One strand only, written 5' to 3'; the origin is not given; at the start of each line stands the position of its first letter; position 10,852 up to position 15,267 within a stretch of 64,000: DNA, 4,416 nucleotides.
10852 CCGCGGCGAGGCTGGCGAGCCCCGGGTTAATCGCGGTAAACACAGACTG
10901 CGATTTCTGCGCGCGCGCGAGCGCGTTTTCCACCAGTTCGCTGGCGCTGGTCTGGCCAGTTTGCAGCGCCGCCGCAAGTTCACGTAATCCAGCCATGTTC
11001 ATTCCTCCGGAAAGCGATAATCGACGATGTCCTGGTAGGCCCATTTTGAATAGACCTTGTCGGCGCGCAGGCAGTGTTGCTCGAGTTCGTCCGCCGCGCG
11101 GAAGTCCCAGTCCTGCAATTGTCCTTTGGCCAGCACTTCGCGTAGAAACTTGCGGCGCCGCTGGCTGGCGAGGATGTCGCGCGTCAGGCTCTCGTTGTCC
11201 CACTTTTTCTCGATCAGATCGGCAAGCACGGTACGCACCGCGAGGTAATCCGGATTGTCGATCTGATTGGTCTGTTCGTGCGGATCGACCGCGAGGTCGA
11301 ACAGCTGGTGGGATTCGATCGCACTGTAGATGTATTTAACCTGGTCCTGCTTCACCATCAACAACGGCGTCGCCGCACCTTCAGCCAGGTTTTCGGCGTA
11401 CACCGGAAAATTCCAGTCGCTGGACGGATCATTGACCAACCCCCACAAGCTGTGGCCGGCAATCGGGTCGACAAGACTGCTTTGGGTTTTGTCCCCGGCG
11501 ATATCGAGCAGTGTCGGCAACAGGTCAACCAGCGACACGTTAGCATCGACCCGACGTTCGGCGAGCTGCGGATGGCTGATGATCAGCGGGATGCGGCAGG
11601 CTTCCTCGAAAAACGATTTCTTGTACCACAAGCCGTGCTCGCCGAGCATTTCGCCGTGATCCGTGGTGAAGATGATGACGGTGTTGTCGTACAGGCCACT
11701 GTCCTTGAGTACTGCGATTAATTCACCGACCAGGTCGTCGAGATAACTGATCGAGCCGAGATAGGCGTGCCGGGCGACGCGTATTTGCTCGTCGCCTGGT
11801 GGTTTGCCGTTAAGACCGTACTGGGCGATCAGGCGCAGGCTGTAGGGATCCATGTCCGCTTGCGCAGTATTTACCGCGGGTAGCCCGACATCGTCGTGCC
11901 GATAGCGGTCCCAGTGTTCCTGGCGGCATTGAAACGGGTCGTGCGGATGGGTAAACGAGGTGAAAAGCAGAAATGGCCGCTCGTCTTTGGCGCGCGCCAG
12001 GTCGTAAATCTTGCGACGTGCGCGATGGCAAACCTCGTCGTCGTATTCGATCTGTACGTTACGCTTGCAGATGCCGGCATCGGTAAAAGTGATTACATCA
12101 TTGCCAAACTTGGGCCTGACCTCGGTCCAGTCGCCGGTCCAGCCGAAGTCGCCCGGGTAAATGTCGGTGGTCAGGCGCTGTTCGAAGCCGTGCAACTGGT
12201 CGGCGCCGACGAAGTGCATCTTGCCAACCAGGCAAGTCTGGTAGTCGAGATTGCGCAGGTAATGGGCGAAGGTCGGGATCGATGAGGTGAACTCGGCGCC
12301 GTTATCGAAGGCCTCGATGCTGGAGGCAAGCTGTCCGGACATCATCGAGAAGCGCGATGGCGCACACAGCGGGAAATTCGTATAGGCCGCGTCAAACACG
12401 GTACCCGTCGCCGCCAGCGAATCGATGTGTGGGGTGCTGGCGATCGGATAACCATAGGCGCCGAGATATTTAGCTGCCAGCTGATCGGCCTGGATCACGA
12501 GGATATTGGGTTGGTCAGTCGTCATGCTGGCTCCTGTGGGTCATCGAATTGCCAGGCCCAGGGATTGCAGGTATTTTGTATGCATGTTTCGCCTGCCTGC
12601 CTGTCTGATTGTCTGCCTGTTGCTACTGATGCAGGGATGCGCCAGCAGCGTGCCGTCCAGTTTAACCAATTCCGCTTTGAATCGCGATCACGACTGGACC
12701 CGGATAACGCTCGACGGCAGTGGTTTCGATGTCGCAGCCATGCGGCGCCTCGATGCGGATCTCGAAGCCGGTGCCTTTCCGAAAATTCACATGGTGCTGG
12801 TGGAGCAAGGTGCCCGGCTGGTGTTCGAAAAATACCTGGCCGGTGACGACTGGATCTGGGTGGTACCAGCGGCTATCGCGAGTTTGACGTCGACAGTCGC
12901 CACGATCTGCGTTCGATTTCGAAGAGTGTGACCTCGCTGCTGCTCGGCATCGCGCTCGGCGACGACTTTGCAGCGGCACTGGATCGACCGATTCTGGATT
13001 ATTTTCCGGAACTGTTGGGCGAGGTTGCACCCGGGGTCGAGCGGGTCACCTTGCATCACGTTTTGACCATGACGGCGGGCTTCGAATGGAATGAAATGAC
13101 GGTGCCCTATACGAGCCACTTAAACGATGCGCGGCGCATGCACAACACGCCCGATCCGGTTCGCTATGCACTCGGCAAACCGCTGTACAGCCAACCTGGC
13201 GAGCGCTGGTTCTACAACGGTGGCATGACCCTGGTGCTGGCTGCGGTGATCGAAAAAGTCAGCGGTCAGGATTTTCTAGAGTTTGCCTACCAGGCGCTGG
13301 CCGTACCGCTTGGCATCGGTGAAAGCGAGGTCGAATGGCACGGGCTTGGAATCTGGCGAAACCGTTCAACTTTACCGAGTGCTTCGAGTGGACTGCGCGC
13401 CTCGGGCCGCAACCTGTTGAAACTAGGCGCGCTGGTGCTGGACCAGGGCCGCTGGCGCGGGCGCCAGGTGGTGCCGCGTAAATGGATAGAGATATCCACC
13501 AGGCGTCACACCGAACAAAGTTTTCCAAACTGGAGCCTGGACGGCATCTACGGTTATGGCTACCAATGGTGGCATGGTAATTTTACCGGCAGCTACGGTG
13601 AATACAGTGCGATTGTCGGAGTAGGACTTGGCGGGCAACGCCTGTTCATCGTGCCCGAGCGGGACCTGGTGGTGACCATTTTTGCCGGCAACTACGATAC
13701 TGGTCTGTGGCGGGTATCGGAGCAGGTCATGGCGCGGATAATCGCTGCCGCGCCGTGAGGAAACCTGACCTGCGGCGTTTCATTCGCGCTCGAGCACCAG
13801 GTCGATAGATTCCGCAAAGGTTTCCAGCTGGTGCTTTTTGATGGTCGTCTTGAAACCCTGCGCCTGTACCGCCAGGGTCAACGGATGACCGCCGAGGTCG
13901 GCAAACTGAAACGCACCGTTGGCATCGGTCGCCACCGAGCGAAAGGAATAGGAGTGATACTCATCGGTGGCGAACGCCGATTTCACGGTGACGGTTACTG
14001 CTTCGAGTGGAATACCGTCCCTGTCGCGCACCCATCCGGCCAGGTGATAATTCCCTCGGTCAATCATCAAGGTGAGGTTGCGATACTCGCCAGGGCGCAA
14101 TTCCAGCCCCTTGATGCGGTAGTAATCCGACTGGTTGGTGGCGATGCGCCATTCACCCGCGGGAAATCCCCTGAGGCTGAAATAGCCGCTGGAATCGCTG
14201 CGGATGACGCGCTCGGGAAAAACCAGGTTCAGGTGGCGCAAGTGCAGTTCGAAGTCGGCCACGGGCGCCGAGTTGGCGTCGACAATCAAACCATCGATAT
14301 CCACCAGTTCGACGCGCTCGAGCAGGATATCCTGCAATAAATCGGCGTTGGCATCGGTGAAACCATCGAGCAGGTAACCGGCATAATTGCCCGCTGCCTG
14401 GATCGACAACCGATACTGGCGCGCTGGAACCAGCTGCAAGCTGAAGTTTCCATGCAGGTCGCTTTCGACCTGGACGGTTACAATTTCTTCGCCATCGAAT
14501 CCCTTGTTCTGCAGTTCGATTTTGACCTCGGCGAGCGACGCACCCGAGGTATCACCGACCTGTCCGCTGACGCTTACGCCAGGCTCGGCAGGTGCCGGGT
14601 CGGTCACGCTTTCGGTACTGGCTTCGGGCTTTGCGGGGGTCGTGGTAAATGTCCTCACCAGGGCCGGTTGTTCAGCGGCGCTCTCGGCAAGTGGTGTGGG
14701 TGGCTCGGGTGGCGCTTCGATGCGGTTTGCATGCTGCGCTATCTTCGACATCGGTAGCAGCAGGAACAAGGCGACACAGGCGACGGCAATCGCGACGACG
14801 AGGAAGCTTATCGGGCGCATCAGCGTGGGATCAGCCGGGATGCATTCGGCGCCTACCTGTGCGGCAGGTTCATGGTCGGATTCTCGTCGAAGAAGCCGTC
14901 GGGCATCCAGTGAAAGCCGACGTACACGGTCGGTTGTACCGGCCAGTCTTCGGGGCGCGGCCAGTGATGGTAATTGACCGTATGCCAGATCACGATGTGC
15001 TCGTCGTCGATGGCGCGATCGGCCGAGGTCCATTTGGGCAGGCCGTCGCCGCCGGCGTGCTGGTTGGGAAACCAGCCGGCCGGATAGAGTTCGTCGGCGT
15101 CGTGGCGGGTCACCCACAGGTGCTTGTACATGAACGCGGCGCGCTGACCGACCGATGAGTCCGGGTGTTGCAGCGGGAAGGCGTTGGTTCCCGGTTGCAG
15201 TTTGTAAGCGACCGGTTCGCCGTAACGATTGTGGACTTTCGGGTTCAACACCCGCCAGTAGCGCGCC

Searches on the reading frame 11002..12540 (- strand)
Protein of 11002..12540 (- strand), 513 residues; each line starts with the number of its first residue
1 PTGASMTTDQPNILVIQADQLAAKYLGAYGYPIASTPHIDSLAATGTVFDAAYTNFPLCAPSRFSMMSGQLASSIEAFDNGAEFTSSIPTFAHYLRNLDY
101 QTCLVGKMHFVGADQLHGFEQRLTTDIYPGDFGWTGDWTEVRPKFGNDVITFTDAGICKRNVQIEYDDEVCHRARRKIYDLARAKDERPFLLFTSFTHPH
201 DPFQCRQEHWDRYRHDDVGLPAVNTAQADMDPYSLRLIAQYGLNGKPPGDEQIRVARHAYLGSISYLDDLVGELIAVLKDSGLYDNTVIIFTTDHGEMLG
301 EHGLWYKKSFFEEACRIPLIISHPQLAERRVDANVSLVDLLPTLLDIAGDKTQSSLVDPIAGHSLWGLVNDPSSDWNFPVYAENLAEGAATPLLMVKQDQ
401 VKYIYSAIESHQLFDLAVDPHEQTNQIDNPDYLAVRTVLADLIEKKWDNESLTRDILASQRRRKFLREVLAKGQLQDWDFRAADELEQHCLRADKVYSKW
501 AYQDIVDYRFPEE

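Call 17: search_protein_families(library=pfam, proteins=[window:11002-12540:-], max_evalue=0.001)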
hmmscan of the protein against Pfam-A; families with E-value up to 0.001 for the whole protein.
window:11002-12540:- (513 aa): 4 families
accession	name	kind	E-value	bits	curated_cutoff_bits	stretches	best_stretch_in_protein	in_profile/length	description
PF00884.28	Sulfatase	-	4.6e-51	174.4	25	1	11-349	1-300/301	Sulfatase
PF16347.10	SGSH_C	-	1.9e-15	57.8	29.3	1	300-445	1-150/154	N-sulphoglucosamine sulphohydrolase, C-terminal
PF01663.27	Phosphodiest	-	3.2e-11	43.9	23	1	14-297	2-221/342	Type I phosphodiesterase / nucleotide pyrophosphatase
PF12411.13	Choline_sulf_C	-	2.3e-06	27.7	27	1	455-492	2-39/53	Choline sulfatase enzyme C terminal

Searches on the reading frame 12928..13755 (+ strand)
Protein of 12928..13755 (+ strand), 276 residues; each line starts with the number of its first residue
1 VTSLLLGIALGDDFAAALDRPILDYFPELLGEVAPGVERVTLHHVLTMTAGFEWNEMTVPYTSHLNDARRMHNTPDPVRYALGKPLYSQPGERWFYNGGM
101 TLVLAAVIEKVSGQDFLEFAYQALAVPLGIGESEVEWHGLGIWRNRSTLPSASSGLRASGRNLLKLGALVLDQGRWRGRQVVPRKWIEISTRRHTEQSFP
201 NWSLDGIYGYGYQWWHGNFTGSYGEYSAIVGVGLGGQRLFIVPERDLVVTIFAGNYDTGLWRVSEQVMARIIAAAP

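Call 5: search_protein_families(library=pfam, proteins=[window:12928-13755:+], max_evalue=0.01)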
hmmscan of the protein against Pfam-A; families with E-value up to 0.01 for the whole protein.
window:12928-13755:+ (276 aa): 1 family
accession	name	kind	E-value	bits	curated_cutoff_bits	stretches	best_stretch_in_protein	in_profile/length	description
PF00144.29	Beta-lactamase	-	1.6e-24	87.1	27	1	2-253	60-308/329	Beta-lactamase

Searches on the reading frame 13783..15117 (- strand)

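Call 17: search_protein_families(library=pfam, proteins=[window:13783-15117:-], max_evalue=0.001)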
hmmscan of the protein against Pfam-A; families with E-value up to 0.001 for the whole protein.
window:13783-15117:- (445 aa): 5 families
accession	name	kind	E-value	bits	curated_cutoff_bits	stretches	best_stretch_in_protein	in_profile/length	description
PF13620.12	CarboxypepD_reg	-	2.1e-27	95.7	32.3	3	359-430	2-68/82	Carboxypeptidase regulatory-like domain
PF13715.12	CarbopepD_reg_2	-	3.3e-12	46.7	32.2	1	361-433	3-66/88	CarboxypepD_reg-like domain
PF20598.4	DUF6795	-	3e-05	24.7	27.4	0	367-407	8-45/103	Domain of unknown function (DUF6795)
PF17210.9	SdrD_B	-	0.00073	20.2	29.7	0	365-427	18-75/112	SdrD B-like domain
PF17802.7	SpaA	-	0.001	19.6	23.1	0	189-238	10-57/91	Prealbumin-like fold domain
